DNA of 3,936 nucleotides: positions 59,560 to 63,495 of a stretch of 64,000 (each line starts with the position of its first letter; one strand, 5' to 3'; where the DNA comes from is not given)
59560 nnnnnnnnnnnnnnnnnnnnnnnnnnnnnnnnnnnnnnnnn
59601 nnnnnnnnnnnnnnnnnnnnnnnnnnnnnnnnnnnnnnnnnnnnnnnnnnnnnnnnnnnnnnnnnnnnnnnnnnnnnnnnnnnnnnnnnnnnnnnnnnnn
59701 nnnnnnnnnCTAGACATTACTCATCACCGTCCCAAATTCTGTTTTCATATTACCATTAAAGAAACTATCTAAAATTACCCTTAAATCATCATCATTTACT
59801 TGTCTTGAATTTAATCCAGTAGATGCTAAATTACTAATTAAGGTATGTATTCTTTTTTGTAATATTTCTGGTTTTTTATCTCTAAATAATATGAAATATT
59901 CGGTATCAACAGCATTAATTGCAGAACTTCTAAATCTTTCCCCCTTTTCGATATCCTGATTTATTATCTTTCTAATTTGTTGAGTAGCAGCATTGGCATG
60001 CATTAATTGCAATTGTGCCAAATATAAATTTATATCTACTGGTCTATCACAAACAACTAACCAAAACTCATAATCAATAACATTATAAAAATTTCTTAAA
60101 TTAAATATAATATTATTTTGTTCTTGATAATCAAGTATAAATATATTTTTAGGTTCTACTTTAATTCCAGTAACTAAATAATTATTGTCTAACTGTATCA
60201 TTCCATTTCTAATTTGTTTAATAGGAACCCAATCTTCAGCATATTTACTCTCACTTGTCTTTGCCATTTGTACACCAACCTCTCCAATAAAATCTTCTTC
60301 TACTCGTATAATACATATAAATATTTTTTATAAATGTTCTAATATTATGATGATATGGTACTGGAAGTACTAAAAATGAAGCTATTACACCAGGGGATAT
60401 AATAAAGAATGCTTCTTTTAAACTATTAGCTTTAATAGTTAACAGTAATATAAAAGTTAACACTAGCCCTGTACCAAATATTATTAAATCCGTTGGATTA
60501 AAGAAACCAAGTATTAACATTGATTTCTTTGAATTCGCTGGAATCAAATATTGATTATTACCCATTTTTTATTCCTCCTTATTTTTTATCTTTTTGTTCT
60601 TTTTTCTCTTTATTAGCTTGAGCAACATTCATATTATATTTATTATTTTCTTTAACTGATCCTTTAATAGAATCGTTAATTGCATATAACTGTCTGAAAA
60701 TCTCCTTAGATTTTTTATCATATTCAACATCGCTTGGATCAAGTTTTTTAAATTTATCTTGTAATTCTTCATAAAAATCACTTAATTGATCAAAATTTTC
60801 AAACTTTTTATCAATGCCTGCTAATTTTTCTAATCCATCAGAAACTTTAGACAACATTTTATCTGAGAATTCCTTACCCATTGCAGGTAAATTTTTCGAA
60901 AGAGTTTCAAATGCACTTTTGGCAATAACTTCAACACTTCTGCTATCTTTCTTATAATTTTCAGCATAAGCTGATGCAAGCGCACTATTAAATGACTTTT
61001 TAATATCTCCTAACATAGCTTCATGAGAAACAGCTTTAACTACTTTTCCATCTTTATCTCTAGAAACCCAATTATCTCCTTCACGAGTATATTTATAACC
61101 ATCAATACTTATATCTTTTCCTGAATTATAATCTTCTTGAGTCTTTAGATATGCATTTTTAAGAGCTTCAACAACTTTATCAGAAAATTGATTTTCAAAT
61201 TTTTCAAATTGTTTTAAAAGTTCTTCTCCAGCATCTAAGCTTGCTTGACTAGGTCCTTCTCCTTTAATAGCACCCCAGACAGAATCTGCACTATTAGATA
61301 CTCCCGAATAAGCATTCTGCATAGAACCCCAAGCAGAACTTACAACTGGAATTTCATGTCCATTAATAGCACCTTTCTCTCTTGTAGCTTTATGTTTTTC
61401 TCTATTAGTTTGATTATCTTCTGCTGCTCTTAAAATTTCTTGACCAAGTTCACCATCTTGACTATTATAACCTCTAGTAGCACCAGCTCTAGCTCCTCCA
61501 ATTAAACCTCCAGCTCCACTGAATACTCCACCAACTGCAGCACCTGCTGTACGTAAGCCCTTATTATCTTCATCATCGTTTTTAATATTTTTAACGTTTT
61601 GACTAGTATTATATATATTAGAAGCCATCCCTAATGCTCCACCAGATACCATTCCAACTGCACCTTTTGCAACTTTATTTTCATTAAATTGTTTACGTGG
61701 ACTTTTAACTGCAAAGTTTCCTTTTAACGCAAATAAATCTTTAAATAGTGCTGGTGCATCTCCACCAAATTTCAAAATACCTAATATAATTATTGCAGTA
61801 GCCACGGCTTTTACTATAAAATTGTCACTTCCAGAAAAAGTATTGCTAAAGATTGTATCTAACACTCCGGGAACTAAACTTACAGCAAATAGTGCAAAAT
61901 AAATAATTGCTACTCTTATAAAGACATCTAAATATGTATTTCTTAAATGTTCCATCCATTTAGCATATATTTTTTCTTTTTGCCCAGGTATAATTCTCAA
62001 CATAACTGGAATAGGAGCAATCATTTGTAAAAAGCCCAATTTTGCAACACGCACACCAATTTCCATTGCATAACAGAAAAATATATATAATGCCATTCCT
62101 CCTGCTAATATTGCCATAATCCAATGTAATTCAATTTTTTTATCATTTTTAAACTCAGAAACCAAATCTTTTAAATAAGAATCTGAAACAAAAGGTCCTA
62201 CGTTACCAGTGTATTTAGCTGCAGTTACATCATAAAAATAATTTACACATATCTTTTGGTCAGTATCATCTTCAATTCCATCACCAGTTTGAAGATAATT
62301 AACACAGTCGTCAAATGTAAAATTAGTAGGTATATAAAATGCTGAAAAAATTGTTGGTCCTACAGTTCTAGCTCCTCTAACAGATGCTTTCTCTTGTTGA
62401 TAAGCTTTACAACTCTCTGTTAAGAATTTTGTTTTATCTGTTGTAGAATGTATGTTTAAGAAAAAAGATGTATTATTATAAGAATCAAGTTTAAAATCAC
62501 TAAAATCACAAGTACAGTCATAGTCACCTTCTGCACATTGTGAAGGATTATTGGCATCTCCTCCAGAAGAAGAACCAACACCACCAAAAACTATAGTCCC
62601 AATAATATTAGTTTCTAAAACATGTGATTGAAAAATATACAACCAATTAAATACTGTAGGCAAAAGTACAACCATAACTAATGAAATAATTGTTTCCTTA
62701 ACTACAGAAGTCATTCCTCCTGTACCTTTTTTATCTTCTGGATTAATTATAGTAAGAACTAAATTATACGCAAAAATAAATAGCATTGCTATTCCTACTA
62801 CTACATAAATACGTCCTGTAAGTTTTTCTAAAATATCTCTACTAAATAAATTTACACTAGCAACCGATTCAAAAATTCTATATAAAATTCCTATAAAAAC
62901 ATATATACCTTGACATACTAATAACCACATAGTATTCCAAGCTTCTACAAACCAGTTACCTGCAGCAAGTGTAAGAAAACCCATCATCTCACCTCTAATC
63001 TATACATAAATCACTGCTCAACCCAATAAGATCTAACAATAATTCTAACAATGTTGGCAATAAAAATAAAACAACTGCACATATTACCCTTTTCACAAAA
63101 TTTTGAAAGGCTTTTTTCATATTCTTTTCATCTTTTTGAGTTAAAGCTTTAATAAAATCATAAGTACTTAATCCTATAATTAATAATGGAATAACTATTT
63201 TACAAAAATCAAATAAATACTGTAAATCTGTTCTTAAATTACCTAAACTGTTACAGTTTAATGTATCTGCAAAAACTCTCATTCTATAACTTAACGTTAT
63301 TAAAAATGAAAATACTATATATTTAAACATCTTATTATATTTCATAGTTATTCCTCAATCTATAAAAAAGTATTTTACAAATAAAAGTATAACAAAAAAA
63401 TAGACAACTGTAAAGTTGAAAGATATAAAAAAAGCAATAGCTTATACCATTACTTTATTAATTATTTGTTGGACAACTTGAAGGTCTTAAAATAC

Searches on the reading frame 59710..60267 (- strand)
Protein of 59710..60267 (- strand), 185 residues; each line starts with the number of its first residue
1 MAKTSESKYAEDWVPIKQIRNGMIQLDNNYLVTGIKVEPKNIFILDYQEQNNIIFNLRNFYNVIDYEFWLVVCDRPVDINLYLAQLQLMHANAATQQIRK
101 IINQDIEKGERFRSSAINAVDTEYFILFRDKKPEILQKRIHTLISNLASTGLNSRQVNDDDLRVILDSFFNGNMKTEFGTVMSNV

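Call 10: search_protein_families(library=pfam, proteins=[window:59710-60267:-], max_evalue=0.01)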
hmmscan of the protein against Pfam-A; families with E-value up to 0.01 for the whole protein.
window:59710-60267:- (185 aa): 1 family
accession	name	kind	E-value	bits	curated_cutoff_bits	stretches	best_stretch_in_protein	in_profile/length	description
PF11130.14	TraC_F_IV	-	0.0074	15.8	28.1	0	136-176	136-176/375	TraC protein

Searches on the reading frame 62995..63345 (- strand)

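Call 10: search_protein_families(library=pfam, proteins=[window:62995-63345:-], max_evalue=0.01)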
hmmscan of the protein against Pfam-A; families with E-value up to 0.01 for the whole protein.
window:62995-63345:- (116 aa): 2 families
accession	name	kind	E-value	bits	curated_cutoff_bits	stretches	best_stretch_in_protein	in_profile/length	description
PF18895.5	T4SS_pilin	-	0.0012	19.3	26.6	1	41-102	9-70/71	Type IV secretion system pilin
PF17319.7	DUF5362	-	0.0025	18.1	25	0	52-104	33-89/94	Family of unknown function (DUF5362)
